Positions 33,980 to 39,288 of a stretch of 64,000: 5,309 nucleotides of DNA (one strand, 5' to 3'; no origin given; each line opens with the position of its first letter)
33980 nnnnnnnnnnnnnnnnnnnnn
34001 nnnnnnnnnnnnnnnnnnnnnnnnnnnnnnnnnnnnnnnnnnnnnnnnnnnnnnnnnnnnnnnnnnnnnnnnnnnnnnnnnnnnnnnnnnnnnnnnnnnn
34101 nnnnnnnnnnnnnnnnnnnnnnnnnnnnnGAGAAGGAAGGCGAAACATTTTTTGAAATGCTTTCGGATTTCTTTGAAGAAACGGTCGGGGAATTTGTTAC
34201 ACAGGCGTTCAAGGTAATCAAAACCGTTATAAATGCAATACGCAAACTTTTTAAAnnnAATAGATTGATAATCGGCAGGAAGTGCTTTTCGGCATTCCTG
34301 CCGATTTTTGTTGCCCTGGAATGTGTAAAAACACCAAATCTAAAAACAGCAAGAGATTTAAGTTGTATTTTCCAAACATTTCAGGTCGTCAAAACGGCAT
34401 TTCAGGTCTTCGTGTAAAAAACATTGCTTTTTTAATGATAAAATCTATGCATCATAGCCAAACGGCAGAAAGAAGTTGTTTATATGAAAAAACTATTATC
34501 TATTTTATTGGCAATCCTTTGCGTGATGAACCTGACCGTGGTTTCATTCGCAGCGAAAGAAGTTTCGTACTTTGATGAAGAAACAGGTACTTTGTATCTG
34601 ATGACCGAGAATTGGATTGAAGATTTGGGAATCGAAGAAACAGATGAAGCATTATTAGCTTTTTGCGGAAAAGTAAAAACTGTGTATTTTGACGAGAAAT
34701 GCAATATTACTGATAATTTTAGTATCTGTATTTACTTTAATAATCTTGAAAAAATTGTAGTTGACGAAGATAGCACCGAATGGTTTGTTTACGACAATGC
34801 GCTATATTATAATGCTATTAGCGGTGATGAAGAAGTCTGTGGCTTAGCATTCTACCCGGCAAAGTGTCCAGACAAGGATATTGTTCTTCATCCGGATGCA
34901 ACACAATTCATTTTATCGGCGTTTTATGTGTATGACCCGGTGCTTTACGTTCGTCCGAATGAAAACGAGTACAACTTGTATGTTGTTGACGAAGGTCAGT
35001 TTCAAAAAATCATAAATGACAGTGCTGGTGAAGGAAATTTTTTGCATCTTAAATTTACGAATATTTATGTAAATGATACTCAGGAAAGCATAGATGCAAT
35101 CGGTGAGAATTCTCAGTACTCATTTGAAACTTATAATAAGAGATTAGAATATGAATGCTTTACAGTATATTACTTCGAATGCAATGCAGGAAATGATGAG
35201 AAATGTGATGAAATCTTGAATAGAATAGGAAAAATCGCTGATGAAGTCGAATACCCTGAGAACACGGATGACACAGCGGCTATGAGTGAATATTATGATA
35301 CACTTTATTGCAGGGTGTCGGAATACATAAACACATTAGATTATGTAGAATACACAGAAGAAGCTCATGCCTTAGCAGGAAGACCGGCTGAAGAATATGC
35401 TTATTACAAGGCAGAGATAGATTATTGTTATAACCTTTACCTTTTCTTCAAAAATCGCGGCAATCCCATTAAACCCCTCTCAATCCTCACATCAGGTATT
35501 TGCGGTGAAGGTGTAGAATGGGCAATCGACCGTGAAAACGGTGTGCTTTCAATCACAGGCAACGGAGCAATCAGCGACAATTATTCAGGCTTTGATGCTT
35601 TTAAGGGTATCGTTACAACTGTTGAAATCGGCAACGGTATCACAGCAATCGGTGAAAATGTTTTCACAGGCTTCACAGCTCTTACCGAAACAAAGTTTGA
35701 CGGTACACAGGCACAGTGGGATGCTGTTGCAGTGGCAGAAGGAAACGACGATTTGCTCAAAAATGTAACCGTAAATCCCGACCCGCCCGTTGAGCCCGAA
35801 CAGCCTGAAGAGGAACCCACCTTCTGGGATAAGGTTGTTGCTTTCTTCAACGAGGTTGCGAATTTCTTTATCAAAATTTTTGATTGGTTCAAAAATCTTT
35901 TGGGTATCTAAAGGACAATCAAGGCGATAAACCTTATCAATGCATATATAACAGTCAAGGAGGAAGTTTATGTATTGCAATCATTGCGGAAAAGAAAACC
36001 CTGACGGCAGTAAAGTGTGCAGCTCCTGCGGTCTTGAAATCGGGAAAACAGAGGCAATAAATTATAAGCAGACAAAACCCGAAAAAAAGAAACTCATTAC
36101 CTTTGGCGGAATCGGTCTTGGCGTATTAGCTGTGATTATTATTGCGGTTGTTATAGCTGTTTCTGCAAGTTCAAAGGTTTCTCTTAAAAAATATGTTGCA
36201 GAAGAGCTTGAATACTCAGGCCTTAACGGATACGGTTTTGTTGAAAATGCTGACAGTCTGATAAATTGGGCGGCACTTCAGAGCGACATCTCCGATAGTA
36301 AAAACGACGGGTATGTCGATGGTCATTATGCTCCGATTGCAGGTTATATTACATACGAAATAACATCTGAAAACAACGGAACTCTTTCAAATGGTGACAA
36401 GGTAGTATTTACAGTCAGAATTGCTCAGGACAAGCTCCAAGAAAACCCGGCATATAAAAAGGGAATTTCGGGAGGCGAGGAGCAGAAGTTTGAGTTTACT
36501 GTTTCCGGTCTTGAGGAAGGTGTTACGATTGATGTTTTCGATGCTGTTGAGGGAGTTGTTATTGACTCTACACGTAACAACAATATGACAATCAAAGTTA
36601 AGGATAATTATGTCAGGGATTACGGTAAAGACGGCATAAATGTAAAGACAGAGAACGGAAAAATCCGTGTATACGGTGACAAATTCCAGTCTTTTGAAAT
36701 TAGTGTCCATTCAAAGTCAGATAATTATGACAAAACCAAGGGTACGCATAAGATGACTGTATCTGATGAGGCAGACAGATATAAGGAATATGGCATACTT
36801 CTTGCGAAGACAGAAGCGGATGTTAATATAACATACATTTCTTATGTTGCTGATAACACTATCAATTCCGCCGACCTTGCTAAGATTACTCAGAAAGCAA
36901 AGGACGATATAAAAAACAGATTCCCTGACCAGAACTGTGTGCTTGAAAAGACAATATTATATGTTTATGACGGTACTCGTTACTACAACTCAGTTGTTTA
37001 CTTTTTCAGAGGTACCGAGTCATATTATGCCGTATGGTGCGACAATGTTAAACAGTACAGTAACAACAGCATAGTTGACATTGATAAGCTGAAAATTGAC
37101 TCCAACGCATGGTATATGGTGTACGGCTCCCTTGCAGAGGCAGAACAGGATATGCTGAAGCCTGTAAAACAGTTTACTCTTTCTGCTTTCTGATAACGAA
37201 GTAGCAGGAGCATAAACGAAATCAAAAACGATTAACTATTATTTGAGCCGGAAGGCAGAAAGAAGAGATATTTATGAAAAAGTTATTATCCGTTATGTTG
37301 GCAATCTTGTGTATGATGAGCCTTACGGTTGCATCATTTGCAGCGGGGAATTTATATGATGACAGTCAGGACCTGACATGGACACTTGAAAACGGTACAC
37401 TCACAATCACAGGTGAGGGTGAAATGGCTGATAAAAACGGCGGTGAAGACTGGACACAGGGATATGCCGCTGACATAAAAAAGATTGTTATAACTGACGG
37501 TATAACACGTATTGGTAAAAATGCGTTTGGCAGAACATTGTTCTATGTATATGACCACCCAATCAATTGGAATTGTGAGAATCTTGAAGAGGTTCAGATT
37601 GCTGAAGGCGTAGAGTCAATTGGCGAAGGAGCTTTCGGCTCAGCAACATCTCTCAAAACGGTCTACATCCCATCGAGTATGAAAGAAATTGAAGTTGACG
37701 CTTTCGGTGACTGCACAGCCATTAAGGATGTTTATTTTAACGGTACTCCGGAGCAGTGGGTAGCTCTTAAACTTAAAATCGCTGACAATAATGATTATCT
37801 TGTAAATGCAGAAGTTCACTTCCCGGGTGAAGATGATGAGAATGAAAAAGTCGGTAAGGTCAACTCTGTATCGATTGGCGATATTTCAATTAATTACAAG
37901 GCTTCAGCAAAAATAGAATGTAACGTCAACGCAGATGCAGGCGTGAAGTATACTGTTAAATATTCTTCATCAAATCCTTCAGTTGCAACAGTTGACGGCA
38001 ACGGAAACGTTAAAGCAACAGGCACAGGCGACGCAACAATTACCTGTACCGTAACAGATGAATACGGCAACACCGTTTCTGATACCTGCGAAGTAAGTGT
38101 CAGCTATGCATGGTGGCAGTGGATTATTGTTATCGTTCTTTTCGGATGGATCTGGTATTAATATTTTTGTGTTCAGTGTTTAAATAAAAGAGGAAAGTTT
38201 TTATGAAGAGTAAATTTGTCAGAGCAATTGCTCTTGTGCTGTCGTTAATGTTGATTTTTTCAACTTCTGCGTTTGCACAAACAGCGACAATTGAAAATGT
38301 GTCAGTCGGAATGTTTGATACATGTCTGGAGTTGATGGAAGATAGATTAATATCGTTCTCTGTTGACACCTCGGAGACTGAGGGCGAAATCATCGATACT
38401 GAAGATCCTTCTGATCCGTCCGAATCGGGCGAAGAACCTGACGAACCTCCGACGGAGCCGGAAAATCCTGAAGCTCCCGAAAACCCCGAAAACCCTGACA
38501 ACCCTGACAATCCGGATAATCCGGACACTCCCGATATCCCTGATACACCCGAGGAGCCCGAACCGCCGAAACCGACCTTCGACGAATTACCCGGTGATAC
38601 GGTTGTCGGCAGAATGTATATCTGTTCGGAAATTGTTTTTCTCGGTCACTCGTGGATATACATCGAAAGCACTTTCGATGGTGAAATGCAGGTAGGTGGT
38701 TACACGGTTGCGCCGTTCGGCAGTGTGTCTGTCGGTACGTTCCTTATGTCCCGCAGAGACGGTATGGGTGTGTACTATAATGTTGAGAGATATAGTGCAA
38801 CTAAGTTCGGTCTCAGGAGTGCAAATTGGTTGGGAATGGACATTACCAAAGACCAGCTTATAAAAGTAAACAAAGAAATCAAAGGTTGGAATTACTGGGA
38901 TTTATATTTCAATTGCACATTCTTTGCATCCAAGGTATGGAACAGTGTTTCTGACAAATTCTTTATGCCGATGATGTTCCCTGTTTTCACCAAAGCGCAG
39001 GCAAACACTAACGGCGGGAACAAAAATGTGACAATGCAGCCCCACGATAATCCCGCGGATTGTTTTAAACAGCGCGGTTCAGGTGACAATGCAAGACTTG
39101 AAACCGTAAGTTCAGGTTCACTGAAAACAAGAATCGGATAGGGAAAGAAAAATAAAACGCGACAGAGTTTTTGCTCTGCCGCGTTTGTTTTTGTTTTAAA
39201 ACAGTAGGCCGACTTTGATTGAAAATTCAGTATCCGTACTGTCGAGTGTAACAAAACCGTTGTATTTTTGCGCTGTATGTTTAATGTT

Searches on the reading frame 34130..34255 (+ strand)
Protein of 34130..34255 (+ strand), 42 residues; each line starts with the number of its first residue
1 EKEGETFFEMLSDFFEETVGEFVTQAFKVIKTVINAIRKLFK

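Call 24: find_homologous_proteins(query=A3, max_evalue=10)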
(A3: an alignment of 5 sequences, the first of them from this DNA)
Query A3 (5 sequences): 1 candidates shared short words with the query, none scored E <= 10.

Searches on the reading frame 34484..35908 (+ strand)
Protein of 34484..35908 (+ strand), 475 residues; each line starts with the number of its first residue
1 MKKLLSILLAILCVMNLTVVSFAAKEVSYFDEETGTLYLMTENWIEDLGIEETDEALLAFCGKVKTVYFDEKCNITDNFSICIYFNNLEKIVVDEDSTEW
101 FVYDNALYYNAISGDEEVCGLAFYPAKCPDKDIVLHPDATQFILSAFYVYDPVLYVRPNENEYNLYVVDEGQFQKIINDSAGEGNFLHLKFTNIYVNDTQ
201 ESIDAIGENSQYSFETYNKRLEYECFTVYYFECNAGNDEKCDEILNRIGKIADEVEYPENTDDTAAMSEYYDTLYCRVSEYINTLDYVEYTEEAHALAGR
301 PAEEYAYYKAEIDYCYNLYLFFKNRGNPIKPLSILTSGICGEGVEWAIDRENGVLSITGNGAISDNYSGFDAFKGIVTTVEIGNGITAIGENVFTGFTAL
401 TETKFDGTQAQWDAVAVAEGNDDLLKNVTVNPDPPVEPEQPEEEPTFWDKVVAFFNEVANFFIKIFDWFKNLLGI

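Call 12: search_protein_families(library=pfam, proteins=[window:34484-35908:+], max_evalue=0.01)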
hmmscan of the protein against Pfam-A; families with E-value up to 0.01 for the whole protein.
window:34484-35908:+ (475 aa): 0 families

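Call 13: search_protein_families(library=ncbifam, proteins=[window:34484-35908:+], max_evalue=0.1)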
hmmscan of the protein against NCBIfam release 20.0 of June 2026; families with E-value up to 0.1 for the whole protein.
window:34484-35908:+ (475 aa): 0 families

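Call 19: find_encoding_contigs(protein=window:34484-35908:+, flank=2000, max_places=4)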
Protein window:34484-35908:+ (475 aa): no gene with exactly this product is on record in the collection.

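Call 26: find_homologous_proteins(query=window:34484-35908:+, max_evalue=0.001)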
Query window:34484-35908:+ (475 aa): 38 proteins with E <= 0.001 among 8000 candidates.
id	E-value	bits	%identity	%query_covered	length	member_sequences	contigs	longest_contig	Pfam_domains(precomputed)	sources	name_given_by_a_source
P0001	0.0e+0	1091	100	100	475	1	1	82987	-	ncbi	-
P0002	5.6e-274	927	85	100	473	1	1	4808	-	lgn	-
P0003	2.8e-270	915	84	100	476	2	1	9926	-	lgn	-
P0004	2.0e-220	751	72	100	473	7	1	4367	-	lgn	-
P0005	1.2e-216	738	71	100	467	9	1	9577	-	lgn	-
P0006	1.9e-202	691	68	100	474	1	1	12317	-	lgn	-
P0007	1.7e-198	678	67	100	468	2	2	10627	-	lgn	-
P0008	6.3e-176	604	60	100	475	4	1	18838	-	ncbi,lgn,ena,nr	ncbi:MAG: hypothetical protein J6A67_01305 [Clostridia bacterium]|nr:hypothetical protein [Clostridi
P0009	6.5e-173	594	59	100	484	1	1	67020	-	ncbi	-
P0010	1.3e-169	583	61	100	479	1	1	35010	-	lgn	-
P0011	3.2e-113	397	50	97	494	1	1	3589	-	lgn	-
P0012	1.2e-112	395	46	100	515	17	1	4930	-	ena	-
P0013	8.6e-41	158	49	41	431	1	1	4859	-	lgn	-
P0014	7.1e-30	122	55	15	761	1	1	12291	PF13306.13,PF13855.13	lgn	-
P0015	3.2e-29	120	45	20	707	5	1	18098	PF13306.13,PF12799.14,PF13855.13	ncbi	-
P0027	9.6e-23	99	59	15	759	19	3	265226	PF13306.13,PF12799.14,PF13855.13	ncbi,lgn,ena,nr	ncbi:MAG: leucine-rich repeat protein [Clostridia bacterium]|nr:leucine-rich repeat protein [Clostri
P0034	2.3e-10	58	35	14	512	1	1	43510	PF13306.13,PF13855.13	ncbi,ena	-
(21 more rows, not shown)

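Call 30: list_cluster_members(proteins=[P0001, P0008, P0015, P0027, P0034])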
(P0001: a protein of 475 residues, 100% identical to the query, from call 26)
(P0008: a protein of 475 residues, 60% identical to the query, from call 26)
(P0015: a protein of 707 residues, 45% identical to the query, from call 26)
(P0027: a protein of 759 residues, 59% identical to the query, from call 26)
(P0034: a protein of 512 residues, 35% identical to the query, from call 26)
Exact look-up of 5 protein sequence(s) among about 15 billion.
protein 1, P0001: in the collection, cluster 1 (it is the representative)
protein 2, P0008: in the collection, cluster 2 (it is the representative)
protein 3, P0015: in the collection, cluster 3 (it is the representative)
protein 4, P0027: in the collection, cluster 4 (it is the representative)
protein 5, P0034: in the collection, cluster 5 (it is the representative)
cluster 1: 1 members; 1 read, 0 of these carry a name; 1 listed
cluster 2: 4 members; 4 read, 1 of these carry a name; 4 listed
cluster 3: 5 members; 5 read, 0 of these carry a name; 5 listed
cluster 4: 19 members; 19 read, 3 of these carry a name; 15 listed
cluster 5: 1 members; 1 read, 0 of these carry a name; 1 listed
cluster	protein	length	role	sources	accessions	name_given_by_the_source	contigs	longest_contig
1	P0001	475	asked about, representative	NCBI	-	-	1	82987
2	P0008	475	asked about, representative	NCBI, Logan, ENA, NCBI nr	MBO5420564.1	MAG: hypothetical protein J6A67_01305 [Clostridia bacterium] | hypothetical protein [Clostridia bacterium]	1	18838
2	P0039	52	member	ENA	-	-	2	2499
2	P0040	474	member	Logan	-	-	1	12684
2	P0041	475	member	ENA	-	-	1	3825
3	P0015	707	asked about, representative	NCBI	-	-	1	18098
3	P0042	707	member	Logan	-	-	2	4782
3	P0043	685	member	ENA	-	-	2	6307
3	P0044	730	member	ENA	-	-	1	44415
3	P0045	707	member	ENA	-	-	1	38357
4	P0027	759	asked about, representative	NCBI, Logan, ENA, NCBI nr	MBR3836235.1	MAG: leucine-rich repeat protein [Clostridia bacterium] | leucine-rich repeat protein [Clostridia bacterium]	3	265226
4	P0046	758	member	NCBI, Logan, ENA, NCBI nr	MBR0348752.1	MAG: leucine-rich repeat protein [Clostridia bacterium] | leucine-rich repeat protein [Clostridia bacterium]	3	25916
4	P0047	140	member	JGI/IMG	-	U3 small nucleolar ribonucleoprotein component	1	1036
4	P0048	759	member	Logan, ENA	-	-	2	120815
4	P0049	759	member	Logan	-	-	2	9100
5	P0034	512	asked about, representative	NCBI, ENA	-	-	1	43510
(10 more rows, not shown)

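Call 75: predict_structure(alignment_id=A7)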
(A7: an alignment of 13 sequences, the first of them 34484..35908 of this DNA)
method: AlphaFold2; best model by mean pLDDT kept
length: 475 residues; sequences in the alignment: 13
mean_pLDDT: 86.2   pTM: 0.79
mean pLDDT of the five models: 86.2, 82.7, 77.0, 76.9, 71.5
residues with pLDDT >= 90: 271; 70-90: 154; 50-70: 25; < 50: 25
segments of 3 or more residues with pLDDT < 50: 12-24, 436-444
pLDDT, mean of each block of 10 residues (from residue 1): 53 42 65 94 88 90 94 81 92 91 93 89 93 94 91 88 94 85 88 93 80 90 94 91 93 94 91 95 93 95 96 95 92 92 92 94 90 92 92 88 92 85 88 56 60 75 73 62
secondary structure, 60 per line:
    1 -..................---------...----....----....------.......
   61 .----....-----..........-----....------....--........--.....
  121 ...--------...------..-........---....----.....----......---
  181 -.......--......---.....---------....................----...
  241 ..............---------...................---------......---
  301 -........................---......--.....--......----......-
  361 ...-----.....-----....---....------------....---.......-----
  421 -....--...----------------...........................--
elements in order: H2-19 E29-31 E36-39 H44-47 H54-61 E66-69 H75-84 E90-93 E100-103 E106-113 E116-123 E132-134 H144-147 E148-151 E155-158 E163-167 H172-177 H182-188 E191-196 H200-204 H214-233 H238-254 H264-282 H292-297 H302-325 E329-331 E337-341 E344-349 E354-359 E361-363 H369-373 E379-382 E386-389 E402-405 H409-415 H422-425 E428-430 H447-473

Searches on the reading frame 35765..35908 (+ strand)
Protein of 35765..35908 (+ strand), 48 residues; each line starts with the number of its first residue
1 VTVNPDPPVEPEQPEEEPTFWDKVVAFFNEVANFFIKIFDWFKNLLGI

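Call 14: search_protein_families(library=ncbifam, proteins=[window:35765-35908:+], max_evalue=10)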
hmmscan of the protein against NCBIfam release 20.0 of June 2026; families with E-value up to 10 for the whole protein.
seq(48 aa): 1 family
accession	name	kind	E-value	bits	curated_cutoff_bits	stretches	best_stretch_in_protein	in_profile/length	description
NF033938.0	porH_2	subfamily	0.042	14.5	30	1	19-43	15-39/63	PorH family porin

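Call 15: search_protein_families(library=pfam, proteins=[window:35765-35908:+], max_evalue=10)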
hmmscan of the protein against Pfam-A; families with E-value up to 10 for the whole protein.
seq(48 aa): 0 families

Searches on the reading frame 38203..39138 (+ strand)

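Call 25: search_protein_families(library=pfam, proteins=[window:38203-39138:+], max_evalue=0.001)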
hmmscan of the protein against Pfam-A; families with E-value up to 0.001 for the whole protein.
window:38203-39138:+ (312 aa): 0 families

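Call 36: search_protein_families(library=pfam, proteins=[window:38203-39138:+], max_evalue=10)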
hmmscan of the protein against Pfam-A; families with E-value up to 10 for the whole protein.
window:38203-39138:+ (312 aa): 1 family
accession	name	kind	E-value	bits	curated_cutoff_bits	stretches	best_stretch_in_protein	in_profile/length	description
PF20187.3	DUF6550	-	6.3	7.4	27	0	10-130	23-136/190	Family of unknown function (DUF6550)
